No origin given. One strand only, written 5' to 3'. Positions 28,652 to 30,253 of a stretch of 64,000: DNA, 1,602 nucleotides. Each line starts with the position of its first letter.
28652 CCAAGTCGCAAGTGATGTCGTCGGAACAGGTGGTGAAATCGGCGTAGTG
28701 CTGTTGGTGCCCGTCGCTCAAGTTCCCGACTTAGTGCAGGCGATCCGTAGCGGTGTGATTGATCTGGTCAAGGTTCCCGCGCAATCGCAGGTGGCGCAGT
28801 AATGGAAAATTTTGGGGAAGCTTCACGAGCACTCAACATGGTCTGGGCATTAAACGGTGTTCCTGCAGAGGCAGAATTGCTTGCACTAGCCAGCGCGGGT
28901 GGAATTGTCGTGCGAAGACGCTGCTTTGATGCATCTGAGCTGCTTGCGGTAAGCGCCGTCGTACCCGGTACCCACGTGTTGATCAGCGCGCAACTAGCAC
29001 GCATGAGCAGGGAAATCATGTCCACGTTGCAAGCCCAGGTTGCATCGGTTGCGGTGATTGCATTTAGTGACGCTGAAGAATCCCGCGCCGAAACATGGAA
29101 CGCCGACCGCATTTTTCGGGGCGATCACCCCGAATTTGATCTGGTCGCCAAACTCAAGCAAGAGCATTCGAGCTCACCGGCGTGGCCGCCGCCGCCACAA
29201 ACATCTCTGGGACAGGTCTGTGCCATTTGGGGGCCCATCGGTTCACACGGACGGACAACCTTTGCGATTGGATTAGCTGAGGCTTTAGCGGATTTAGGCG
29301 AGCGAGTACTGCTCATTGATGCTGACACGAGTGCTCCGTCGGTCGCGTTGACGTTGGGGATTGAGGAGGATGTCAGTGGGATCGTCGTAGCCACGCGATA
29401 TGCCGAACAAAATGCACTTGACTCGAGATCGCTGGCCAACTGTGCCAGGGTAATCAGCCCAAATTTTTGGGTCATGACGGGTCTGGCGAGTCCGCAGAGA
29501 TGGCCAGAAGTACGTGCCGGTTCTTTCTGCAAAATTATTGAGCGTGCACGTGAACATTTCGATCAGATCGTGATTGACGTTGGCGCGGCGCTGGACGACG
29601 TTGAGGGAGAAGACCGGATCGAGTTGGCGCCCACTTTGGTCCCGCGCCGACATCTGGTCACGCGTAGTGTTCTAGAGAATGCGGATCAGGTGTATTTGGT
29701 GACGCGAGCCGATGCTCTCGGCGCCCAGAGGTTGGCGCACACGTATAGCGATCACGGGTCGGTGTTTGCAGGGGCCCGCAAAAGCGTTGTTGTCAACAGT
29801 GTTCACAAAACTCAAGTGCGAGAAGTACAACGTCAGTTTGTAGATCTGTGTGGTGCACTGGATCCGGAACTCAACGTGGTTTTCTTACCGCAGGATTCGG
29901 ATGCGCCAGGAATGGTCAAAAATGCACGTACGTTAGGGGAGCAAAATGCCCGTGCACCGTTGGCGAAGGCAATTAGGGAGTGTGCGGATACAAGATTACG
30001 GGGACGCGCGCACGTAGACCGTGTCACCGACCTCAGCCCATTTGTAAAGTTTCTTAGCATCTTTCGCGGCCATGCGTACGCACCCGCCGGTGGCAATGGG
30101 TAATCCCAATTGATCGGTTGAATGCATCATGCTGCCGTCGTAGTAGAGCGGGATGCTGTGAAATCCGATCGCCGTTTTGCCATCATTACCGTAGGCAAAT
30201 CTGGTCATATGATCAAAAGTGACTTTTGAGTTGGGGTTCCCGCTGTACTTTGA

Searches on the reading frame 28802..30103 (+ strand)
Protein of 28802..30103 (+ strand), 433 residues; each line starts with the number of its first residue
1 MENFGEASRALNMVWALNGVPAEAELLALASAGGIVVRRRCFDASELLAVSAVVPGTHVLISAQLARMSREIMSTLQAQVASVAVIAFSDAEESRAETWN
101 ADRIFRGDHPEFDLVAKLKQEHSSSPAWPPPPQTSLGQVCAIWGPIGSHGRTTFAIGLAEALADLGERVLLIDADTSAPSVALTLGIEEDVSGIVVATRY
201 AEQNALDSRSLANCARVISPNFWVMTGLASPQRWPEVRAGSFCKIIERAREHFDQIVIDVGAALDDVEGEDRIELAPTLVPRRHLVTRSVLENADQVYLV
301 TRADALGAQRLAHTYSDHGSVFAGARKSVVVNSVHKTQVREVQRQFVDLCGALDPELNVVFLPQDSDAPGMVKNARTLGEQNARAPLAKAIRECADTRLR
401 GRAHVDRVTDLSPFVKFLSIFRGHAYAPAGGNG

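Call 7: search_protein_families(library=pfam, proteins=[window:28802-30103:+], max_evalue=0.1)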
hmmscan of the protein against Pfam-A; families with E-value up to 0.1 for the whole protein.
window:28802-30103:+ (433 aa): 6 families
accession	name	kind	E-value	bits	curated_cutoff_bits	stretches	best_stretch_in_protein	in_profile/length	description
PF01656.29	CbiA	-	3.7e-08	33.8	25.4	1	142-348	3-97/125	CobQ/CobB/MinD/ParA nucleotide binding domain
PF13614.12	AAA_31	-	7.2e-08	33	27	1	139-264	3-129/177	AAA domain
PF10609.15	ParA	-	0.00041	20.3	27.1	1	145-190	11-56/246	NUBPL iron-transfer P-loop NTPase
PF06564.18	CBP_BcsQ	-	0.00064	19.8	21.3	1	142-177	6-41/234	Cellulose biosynthesis protein BcsQ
PF09679.15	TraQ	-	0.089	13.5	25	0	41-83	39-81/94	Type-F conjugative transfer system pilin chaperone (TraQ)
PF00142.24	Fer4_NifH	-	0.098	12.6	25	0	140-188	3-50/271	4Fe-4S iron sulfur cluster binding proteins, NifH/frxC family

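Call 8: search_protein_families(library=ncbifam, proteins=[window:28802-30103:+], max_evalue=0.1)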
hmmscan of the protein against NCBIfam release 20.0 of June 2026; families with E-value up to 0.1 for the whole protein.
window:28802-30103:+ (433 aa): 16 families
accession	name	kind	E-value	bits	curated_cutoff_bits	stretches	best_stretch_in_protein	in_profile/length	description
TIGR03815.1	CpaE_hom_Actino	equivalog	1.1e-11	44.4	154.45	1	25-304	10-255/340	septum site-determining protein Ssd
TIGR01007.1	eps_fam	subfamily_domain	1.2e-08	34.7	108.05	1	149-260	29-135/204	polysaccharide biosynthesis tyrosine autokinase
TIGR01968.1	minD_bact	equivalog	2.2e-07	30.5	212.9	1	146-265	10-124/261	septum site-determining protein MinD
NF047398.1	AAA_KGGVGR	domain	3.8e-07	30.6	90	1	147-195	12-62/190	KGGVGR-motif variant AAA ATPase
TIGR01969.1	minD_arch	subfamily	5.2e-06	25.8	201.75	1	147-190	10-53/251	cell division ATPase MinD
NF041546.1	ParA_partition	equivalog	1.4e-05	24.8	180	1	147-177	9-39/203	ParA family partition ATPase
TIGR03018.1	pepcterm_TyrKin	hypoth_equivalog_domain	1.5e-05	24.5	230.65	1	143-190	41-89/207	XrtA-associated tyrosine autokinase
TIGR03029.1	EpsG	equivalog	6.6e-05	22.2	313.8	1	139-267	105-227/274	chain length determinant protein tyrosine kinase EpsG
TIGR03371.1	cellulose_yhjQ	equivalog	0.00055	19.5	157.85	1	139-189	3-52/246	cellulose biosynthesis protein BcsQ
NF050088.1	Get3_fold_NosAFP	equivalog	0.00058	18.9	325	1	147-193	11-56/364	Get3/ArsA fold putative tail anchor-mediating ATPase NosAFP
TIGR01005.1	eps_transp_fam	subfamily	0.00085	17.6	411.7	1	137-264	546-667/754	exopolysaccharide transport protein family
NF041136.1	MrpORP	equivalog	0.0022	17.3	450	1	147-192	15-60/365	iron-sulfur cluster carrier protein MrpORP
NF008669.0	PRK11670.1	equivalog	0.003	16.5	348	1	140-190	110-160/369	iron-sulfur cluster carrier protein ApbC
TIGR03453.1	partition_RepA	equivalog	0.0053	15.6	348.45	1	137-183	104-150/387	plasmid partitioning protein RepA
NF010443.0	PRK13869.1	subfamily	0.031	13.1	446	1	138-203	122-186/405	plasmid-partitioning protein RepA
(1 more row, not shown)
